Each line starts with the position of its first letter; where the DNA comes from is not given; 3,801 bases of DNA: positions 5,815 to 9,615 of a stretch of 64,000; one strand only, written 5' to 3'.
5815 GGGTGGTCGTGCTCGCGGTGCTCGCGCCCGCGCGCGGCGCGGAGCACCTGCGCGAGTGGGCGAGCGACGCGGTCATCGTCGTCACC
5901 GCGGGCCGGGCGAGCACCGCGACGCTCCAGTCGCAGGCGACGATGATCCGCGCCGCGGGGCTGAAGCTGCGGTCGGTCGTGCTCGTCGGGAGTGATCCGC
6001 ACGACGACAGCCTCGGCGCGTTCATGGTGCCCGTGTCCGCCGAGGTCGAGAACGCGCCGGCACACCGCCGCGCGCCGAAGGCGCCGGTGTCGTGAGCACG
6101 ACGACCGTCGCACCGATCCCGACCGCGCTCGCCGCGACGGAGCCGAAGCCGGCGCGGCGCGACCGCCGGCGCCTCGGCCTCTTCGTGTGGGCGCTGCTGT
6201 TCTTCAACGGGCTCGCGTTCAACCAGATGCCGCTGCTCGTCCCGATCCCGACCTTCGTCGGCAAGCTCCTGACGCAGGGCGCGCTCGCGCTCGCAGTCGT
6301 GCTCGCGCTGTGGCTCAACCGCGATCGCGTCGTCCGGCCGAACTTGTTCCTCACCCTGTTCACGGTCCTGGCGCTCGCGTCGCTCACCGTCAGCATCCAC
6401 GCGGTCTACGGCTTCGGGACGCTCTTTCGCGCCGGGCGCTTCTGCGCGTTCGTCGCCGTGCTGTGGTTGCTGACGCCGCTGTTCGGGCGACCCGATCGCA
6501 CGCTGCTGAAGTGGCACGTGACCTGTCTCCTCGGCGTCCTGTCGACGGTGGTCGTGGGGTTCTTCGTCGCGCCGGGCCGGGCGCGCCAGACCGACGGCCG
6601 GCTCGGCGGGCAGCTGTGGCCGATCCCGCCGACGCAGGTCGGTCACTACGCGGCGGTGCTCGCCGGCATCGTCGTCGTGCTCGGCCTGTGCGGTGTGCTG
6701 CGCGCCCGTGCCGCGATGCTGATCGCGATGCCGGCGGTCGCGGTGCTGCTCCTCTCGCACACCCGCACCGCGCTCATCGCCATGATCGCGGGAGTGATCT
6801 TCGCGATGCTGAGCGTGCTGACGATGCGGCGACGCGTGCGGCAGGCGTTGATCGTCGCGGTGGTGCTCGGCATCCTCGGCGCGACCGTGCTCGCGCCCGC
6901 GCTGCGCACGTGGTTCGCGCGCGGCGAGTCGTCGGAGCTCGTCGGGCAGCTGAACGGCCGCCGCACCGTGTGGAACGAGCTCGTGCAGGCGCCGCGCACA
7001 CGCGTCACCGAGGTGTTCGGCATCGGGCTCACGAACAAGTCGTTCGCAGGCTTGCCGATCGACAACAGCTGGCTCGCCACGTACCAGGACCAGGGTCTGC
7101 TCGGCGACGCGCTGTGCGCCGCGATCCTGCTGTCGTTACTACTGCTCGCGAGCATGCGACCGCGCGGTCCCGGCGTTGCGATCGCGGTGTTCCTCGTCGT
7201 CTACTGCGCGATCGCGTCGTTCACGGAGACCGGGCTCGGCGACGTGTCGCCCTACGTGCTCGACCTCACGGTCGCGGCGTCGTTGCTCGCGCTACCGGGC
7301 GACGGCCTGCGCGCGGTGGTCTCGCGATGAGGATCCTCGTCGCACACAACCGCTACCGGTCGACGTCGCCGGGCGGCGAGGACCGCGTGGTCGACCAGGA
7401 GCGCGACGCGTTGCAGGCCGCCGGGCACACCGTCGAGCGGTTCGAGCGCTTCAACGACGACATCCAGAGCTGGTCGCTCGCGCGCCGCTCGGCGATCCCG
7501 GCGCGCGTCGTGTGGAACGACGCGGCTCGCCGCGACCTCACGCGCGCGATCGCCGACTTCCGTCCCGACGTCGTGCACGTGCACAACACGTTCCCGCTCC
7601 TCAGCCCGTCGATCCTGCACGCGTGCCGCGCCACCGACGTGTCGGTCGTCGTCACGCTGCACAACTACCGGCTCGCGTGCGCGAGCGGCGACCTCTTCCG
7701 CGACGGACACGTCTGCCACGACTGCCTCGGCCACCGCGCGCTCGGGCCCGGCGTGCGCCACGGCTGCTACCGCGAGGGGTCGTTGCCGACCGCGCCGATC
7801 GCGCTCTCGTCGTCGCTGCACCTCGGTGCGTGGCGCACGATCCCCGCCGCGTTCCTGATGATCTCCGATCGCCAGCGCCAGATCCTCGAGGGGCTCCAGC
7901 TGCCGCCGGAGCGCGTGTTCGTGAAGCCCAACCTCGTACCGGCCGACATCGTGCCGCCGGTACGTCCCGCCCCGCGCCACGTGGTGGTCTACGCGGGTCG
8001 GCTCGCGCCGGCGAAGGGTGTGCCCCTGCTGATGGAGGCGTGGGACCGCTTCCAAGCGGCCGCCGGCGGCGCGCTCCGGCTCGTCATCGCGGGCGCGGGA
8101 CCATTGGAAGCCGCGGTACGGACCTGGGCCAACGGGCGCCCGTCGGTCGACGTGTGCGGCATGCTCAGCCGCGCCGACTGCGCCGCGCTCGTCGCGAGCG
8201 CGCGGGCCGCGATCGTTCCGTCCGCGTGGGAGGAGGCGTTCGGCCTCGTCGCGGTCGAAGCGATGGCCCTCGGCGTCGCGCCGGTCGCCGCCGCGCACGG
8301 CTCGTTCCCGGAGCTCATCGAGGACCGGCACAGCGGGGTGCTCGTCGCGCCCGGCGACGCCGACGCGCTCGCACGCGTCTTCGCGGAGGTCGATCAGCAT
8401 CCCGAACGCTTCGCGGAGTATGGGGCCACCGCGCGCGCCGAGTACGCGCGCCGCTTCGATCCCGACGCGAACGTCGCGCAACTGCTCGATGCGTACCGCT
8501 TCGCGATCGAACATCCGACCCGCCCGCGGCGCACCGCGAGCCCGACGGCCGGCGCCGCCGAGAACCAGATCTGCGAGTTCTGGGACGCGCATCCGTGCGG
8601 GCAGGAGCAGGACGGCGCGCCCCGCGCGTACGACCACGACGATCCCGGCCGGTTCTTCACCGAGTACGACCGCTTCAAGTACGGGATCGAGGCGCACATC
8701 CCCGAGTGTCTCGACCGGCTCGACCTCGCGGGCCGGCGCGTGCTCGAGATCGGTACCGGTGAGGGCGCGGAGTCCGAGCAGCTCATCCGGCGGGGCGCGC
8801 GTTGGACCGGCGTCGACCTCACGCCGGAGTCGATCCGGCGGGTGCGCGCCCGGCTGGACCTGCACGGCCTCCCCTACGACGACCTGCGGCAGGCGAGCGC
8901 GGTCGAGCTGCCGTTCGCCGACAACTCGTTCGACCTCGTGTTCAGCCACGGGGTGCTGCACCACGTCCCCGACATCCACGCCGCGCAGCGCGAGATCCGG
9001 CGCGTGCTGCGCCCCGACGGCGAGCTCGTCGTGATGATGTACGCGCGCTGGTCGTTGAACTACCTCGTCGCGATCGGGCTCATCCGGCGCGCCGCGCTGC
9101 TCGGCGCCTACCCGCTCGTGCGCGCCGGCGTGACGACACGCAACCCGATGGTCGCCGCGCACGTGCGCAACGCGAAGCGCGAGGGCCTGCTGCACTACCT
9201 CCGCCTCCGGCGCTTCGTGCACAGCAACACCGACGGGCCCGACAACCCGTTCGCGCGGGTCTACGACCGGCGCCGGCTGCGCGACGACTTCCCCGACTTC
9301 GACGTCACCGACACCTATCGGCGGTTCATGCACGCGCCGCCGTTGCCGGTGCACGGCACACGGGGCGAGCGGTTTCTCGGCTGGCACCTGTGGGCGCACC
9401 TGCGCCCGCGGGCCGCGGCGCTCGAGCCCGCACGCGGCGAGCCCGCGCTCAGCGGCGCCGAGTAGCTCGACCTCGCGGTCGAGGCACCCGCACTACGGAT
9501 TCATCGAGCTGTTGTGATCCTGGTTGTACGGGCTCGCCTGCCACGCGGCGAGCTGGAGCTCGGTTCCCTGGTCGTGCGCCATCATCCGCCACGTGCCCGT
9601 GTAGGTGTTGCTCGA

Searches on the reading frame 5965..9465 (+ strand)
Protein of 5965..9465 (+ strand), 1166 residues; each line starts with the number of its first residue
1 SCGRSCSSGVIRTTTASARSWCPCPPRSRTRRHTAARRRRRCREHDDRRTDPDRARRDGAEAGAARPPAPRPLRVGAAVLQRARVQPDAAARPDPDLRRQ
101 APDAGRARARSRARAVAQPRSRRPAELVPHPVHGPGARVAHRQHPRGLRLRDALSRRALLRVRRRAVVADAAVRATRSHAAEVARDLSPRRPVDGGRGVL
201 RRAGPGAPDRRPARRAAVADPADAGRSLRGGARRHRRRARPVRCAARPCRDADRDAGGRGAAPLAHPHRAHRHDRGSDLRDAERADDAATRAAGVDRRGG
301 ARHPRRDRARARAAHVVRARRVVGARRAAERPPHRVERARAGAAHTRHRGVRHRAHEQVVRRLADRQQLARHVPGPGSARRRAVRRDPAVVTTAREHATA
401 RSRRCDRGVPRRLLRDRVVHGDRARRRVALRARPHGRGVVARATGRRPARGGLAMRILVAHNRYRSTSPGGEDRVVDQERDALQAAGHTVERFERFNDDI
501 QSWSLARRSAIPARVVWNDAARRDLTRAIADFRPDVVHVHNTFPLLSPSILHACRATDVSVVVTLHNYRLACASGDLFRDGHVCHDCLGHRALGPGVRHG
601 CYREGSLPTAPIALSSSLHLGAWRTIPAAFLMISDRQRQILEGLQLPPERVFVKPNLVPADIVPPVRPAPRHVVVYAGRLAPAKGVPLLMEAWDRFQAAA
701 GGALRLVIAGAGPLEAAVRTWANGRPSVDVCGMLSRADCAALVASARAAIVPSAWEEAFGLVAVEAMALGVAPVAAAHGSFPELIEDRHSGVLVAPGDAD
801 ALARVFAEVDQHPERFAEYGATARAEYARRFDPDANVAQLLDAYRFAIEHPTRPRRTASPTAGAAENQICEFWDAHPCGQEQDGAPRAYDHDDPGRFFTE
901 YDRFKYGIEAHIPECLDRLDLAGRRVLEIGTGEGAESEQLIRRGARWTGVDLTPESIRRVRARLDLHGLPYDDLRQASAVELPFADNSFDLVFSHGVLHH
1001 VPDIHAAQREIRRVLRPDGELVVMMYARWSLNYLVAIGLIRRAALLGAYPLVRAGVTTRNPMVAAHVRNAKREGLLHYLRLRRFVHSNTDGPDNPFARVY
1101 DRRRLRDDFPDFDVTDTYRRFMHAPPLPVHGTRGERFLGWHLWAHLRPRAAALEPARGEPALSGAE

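Call 51: search_protein_families(library=pfam, proteins=[window:5965-9465:+], max_evalue=0.0001)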
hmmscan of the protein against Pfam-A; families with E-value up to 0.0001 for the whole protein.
window:5965-9465:+ (1166 aa): 9 families
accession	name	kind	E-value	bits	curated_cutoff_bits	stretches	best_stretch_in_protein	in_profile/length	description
PF00534.26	Glycos_transf_1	-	5.4e-29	101.4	26.4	1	669-821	13-167/172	Glycosyl transferases group 1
PF13692.12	Glyco_trans_1_4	-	4.6e-27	95.5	27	1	672-805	2-135/142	Glycosyl transferases group 1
PF08241.18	Methyltransf_11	-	1.7e-25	89.9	21.2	1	927-1023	1-95/95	Methyltransferase domain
PF13649.12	Methyltransf_25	-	2.4e-21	76.7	27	1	926-1019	1-97/97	Methyltransferase domain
PF13847.12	Methyltransf_31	-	2.1e-18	66.8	27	1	923-1024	4-110/145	Methyltransferase domain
PF08242.18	Methyltransf_12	-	3.5e-15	56.9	30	1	927-1021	1-98/98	Methyltransferase domain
PF13489.12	Methyltransf_23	-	8.5e-14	52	27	1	911-1029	12-123/164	Methyltransferase domain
PF01209.24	Ubie_methyltran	-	4.5e-09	36.4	20.1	1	922-1031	47-159/233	ubiE/COQ5 methyltransferase family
PF05401.17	NodS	-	1.4e-05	25.5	24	1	914-1022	37-143/201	Nodulation protein S (NodS)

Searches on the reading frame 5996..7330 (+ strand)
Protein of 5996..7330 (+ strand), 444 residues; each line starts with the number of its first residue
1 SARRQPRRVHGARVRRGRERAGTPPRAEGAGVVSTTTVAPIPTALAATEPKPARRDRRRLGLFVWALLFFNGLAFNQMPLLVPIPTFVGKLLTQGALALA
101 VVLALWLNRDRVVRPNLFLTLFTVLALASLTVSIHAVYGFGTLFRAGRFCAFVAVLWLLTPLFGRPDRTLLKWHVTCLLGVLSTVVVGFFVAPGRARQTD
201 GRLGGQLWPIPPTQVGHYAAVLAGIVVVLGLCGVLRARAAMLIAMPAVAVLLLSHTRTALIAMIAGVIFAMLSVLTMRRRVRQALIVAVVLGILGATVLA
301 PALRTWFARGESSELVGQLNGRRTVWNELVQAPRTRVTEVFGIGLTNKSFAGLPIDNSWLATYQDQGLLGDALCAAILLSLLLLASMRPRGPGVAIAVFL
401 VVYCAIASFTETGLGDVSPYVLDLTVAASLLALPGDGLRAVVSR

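Call 51: search_protein_families(library=pfam, proteins=[window:5996-7330:+], max_evalue=0.0001)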
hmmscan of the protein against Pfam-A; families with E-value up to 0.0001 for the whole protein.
window:5996-7330:+ (444 aa): 1 family
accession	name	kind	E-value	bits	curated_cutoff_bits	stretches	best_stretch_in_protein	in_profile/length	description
PF04932.20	Wzy_C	-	1.3e-07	31.9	31.7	1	245-348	4-107/149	O-Antigen ligase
